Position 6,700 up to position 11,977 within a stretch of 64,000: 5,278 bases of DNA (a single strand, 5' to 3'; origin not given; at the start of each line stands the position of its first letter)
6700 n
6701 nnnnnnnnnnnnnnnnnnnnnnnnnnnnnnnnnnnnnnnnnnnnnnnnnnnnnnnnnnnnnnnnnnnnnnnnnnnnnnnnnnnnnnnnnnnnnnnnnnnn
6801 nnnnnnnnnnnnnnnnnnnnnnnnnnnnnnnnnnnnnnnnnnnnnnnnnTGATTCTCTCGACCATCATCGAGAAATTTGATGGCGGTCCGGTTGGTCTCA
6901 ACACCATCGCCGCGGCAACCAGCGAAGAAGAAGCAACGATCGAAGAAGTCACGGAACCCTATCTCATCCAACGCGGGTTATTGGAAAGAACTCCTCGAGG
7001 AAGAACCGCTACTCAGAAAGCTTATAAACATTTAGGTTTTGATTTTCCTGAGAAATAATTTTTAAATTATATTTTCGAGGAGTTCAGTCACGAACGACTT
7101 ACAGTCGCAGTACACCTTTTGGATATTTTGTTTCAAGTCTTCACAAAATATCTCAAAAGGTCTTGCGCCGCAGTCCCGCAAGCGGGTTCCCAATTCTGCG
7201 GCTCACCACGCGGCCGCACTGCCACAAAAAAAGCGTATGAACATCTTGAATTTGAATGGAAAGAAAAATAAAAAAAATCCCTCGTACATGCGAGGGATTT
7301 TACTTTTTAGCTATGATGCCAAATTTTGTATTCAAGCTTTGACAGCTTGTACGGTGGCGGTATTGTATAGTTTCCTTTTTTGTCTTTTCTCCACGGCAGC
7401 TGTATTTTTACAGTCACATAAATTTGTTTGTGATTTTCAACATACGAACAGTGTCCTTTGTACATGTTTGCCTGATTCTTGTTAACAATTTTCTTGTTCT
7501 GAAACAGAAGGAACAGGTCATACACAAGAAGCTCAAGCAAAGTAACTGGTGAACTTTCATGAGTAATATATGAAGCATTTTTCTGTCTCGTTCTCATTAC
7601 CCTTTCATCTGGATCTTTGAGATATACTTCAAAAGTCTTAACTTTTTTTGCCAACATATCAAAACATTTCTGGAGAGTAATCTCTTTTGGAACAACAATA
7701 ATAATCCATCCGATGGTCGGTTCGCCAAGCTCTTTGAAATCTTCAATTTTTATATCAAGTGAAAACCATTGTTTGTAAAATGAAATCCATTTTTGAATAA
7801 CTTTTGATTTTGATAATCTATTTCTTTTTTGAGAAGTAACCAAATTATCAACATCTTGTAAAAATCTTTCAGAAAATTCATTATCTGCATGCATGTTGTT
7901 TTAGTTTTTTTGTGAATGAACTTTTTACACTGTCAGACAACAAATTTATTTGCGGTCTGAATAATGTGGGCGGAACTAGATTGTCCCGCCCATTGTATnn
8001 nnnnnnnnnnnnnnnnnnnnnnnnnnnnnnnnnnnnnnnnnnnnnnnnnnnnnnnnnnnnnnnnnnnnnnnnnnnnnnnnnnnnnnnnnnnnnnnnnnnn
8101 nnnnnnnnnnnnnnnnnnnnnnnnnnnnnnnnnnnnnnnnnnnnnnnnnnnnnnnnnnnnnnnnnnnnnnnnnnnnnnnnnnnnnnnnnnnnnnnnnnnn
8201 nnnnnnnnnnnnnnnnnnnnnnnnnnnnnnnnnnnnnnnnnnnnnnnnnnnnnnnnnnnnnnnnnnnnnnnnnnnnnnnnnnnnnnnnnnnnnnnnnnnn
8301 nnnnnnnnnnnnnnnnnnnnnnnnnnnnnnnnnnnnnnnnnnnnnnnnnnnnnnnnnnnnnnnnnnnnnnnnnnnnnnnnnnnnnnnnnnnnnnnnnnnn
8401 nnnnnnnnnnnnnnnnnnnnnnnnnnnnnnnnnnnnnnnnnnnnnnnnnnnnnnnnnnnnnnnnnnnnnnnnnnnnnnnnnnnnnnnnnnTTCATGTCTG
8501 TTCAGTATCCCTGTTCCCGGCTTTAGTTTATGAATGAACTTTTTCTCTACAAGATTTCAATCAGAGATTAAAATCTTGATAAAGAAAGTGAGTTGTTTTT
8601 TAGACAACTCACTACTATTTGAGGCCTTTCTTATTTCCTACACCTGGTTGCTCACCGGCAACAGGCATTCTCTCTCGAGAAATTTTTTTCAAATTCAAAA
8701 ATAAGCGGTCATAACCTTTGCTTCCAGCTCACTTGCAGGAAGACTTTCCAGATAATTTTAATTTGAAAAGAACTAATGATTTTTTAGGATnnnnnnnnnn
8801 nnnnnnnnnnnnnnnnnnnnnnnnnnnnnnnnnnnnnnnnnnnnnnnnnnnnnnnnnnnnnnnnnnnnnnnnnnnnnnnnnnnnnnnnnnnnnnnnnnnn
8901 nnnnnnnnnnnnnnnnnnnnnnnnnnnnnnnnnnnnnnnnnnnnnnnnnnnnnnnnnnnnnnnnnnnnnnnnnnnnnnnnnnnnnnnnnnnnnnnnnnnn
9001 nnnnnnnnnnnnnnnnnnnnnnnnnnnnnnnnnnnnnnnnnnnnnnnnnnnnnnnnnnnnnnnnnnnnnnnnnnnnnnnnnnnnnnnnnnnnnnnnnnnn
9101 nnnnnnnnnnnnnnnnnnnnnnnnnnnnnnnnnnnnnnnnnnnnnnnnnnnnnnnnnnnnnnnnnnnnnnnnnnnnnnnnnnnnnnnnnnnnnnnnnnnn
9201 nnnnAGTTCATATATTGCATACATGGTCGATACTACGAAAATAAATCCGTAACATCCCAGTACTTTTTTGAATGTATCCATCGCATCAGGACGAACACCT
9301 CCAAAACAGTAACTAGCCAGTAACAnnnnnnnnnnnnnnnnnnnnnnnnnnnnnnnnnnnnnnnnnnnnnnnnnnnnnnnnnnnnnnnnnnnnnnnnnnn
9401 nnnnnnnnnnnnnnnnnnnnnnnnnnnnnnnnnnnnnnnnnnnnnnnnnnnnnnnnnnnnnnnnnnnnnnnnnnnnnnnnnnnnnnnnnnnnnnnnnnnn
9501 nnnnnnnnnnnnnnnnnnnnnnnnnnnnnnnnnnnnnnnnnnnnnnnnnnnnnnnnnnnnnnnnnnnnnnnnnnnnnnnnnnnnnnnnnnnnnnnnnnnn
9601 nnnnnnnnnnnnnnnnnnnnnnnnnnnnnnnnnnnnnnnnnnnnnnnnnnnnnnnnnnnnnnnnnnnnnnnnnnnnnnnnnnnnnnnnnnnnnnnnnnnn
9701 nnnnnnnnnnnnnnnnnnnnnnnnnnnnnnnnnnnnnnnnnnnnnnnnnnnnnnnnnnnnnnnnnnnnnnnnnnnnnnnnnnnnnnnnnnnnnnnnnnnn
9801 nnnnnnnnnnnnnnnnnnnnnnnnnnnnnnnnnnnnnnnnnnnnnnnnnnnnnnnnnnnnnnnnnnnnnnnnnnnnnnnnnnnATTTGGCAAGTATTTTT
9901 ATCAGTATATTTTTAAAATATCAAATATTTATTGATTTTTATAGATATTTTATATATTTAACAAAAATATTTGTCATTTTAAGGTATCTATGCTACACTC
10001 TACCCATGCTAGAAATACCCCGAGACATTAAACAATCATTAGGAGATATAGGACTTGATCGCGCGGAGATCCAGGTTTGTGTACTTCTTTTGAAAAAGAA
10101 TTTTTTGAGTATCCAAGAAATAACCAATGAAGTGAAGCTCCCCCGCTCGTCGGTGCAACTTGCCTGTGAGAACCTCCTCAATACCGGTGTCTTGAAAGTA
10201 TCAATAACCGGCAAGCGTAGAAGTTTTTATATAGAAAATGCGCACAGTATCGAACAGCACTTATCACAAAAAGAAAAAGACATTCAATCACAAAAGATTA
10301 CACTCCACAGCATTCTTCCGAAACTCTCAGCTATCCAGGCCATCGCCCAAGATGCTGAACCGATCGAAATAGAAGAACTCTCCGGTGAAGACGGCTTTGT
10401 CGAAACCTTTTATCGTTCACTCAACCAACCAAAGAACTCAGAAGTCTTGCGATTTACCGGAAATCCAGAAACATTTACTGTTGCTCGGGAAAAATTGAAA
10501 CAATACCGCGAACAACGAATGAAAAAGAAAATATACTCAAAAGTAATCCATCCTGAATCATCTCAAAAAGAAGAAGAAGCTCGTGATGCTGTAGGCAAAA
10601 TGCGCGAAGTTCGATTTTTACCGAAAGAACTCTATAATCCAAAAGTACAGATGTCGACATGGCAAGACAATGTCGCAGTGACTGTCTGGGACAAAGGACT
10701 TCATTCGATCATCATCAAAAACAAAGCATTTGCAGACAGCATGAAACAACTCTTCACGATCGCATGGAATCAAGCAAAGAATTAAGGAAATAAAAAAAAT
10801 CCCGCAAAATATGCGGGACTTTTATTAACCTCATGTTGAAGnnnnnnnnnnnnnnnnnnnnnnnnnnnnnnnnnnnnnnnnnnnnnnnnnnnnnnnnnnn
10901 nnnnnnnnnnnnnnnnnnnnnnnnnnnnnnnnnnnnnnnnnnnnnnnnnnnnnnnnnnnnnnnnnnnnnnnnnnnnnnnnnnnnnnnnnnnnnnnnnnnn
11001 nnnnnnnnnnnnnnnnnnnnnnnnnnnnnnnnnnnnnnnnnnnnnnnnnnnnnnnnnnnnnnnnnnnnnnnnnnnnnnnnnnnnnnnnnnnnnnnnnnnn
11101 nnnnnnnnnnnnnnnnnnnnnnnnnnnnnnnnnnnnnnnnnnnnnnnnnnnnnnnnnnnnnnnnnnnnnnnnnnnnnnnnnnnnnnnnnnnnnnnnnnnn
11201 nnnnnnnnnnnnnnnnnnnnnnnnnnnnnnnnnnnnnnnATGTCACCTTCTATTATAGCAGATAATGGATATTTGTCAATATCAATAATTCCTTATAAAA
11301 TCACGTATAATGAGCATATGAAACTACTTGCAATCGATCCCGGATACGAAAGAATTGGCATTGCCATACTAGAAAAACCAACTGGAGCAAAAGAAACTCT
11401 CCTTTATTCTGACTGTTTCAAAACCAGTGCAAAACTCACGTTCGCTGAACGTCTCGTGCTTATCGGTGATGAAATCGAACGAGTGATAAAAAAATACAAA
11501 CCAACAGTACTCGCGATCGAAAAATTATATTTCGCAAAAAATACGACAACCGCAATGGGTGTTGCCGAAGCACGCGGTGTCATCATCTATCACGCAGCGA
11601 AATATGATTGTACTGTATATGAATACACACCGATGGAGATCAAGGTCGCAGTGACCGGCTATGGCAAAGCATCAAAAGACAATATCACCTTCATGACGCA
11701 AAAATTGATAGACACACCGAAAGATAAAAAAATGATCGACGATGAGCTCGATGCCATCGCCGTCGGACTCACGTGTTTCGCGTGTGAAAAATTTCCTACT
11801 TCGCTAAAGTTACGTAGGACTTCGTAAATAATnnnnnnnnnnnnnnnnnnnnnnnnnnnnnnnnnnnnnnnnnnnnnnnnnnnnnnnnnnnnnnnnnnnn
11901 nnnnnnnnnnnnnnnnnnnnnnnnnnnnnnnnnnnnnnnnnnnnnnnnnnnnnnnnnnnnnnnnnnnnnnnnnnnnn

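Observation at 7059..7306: Degenerate duplicate of the ruvB 3' end sits ~150 bp downstream of the real stop, after a GC-rich block and just before a terminator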

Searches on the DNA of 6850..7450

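Call 7: search_rna_families(source=window, start=6850, end=7450, threshold=evalue, max_evalue=10, show_alignments=3)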
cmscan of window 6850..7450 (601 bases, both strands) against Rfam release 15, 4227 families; matches with E-value up to 10: 23.
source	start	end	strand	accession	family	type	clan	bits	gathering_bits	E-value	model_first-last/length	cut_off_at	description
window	7226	7332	-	RF01770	rimP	Cis-reg; leader;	-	30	47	0.0072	1-102/102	no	Gammaprotebacteria rimP leader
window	7121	7303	+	RF00512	Leu_leader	Cis-reg; leader;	-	26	50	0.0036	1-148/148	no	Leucine operon leader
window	7265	7339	-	RF02371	PyrG_leader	Cis-reg; leader;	-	23.9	65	0.81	1-78/78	no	PyrG leader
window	7105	7173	+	RF00810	mir-85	Gene; miRNA;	-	23.8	68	0.035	1-82/82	no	mir-85 microRNA precursor family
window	7105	7173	-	RF00810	mir-85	Gene; miRNA;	-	23.3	68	0.05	1-82/82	no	mir-85 microRNA precursor family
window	7267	7364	-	RF00515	PyrR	Cis-reg;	-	22.5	54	0.95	1-115/115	no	PyrR binding site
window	7272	7352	-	RF00512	Leu_leader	Cis-reg; leader;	-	21.6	50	0.05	1-148/148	no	Leucine operon leader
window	7271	7335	-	RF02891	AgrB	Gene; antisense;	-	20.1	40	0.74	1-84/84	no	ArsR-gov region gene B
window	7270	7336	-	RF02495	ohsC_RNA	Gene; antitoxin;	-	19.5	50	2.4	1-77/77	no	Oppression of Hydrophobic ORF by sRNA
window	7261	7349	-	RF02732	JA04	Gene; sRNA;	-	19.4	81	3.8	1-81/81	no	Aggregatibacter sRNA JA04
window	7274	7329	-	RF01393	isrJ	Gene; sRNA;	-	18.9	37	0.55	1-75/75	no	isrJ Hfq binding RNA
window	7223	7309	+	RF01772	rnk_pseudo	Cis-reg; leader;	-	18.2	55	1.7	1-108/108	no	Pseudomonas rnk leader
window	7254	7439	+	RF00022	GcvB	Gene;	-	18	42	0.13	1-204/204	no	GcvB RNA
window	7250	7306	+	RF02495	ohsC_RNA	Gene; antitoxin;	-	18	50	4.9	1-77/77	no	Oppression of Hydrophobic ORF by sRNA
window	7262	7372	-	RF00557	L10_leader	Cis-reg; leader;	-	17.7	44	1.8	1-138/138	no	Ribosomal protein L10 leader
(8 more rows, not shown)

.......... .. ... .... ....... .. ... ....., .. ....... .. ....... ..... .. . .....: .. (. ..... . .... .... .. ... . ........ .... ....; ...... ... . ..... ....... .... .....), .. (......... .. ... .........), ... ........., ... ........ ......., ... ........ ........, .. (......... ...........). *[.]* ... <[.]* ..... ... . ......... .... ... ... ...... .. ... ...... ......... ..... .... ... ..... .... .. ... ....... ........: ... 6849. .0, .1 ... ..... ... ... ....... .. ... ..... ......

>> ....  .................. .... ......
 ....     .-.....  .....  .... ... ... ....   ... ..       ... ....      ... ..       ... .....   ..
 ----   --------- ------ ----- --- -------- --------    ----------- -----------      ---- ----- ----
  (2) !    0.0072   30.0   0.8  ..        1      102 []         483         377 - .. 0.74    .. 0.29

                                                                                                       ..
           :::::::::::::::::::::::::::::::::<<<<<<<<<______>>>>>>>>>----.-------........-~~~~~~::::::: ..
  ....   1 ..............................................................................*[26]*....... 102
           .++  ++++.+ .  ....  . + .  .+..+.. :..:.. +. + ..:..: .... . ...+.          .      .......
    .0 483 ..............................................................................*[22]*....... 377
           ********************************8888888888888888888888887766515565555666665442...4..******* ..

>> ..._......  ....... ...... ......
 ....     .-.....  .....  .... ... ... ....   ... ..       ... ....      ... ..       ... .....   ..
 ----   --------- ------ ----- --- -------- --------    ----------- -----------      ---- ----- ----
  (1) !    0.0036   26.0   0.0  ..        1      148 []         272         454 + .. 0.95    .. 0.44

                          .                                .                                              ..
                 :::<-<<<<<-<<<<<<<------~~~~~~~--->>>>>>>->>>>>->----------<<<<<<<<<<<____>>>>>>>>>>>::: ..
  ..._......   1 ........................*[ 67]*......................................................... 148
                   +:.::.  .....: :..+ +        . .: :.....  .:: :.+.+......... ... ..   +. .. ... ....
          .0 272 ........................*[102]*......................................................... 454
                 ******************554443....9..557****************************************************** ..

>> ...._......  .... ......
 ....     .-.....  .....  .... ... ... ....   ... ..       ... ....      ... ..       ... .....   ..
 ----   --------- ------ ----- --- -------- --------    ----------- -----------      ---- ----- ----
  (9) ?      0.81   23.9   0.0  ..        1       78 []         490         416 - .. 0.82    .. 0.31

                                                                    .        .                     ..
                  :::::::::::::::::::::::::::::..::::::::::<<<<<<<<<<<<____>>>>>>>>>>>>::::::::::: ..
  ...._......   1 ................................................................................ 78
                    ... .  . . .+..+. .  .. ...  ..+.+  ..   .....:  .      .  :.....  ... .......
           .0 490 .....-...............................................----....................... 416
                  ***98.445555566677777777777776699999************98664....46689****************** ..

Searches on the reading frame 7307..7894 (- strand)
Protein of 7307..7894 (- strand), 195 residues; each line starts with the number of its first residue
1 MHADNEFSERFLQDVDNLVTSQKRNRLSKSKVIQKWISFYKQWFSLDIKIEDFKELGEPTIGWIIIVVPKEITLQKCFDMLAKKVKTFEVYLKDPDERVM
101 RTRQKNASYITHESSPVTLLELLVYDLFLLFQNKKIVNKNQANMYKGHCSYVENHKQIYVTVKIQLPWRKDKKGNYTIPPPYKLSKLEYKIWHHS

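Call 26: search_protein_families(library=pfam, proteins=[window:7307-7894:-], max_evalue=0.01)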
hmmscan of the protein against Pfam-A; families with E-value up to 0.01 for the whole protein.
window:7307-7894:- (195 aa): 0 families

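Call 58: search_protein_families(library=phrogs, proteins=[window:7307-7894:-], max_evalue=0.01)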
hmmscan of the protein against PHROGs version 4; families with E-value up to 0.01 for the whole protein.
window:7307-7894:- (195 aa): 0 families

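Call 59: search_protein_families(library=ncbifam, proteins=[window:7307-7894:-], max_evalue=0.01)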
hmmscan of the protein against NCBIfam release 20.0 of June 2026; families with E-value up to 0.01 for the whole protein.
window:7307-7894:- (195 aa): 0 families

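Call 97: find_encoding_contigs(protein=window:7307-7894:-, flank=2500, max_places=10)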
Protein window:7307-7894:- (195 aa): 1 contig read that carries it; 1 place shown.
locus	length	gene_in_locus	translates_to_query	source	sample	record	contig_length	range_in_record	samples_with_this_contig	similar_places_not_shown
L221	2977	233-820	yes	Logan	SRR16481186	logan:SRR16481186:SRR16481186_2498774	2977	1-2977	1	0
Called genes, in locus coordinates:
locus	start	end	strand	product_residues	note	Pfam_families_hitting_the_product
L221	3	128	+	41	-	?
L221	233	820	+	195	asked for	-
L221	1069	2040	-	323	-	PF05496:RuvB_N, PF00004:AAA, PF07728:AAA_5, PF17864:AAA_lid_4, PF05491:WHD_RuvB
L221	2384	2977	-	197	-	?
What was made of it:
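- Tried and rejected: Only the original contig was found (call 97).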

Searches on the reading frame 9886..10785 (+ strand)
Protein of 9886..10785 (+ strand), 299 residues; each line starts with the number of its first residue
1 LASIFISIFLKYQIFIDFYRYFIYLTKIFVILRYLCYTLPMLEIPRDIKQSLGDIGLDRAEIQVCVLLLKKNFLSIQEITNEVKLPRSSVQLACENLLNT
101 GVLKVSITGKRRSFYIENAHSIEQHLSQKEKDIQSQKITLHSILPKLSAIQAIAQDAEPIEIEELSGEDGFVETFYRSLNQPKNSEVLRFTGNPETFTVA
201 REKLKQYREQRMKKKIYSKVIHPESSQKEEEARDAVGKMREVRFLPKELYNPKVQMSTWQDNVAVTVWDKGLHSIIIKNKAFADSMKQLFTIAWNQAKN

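Call 26: search_protein_families(library=pfam, proteins=[window:9886-10785:+], max_evalue=0.01)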
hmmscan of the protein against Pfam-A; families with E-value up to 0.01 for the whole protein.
window:9886-10785:+ (299 aa): 2 families
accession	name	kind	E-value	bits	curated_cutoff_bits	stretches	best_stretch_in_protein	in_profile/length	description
PF01978.25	TrmB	-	2.3e-06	27.8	25.6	1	54-106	3-55/68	Sugar-specific transcriptional regulator TrmB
PF08221.17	HTH_9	-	0.0025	18.3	23.4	1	63-91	17-45/62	RNA polymerase III subunit RPC82 helix-turn-helix domain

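Call 58: search_protein_families(library=phrogs, proteins=[window:9886-10785:+], max_evalue=0.01)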
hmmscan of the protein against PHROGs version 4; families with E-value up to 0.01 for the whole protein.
window:9886-10785:+ (299 aa): 0 families

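Call 59: search_protein_families(library=ncbifam, proteins=[window:9886-10785:+], max_evalue=0.01)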
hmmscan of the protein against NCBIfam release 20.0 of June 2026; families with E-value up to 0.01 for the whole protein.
window:9886-10785:+ (299 aa): 2 families
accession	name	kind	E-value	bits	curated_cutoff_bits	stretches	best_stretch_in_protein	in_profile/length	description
NF053606.1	Sta1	subfamily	3e-05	24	80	1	56-128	17-92/100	Sta1 family transcriptional regulator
NF040939.2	trans_reg_lrs14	equivalog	0.0037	17.3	90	1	56-105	18-68/103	Lrs14 family HTH-type transcriptional regulator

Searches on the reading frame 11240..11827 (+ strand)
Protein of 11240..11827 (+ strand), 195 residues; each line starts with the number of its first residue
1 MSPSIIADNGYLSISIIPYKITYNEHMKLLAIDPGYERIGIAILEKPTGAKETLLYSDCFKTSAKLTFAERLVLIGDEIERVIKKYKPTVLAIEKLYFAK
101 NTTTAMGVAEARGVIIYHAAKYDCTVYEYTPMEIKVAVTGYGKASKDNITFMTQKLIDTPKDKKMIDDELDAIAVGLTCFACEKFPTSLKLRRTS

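Call 36: search_protein_families(library=pfam, proteins=[window:11240-11827:+], max_evalue=0.01)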
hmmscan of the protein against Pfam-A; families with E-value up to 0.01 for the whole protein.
window:11240-11827:+ (195 aa): 1 family
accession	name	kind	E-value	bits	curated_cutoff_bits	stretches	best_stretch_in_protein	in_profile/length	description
PF02075.23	RuvC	-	9.3e-36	123.4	22.2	1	30-178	2-147/148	Crossover junction endodeoxyribonuclease RuvC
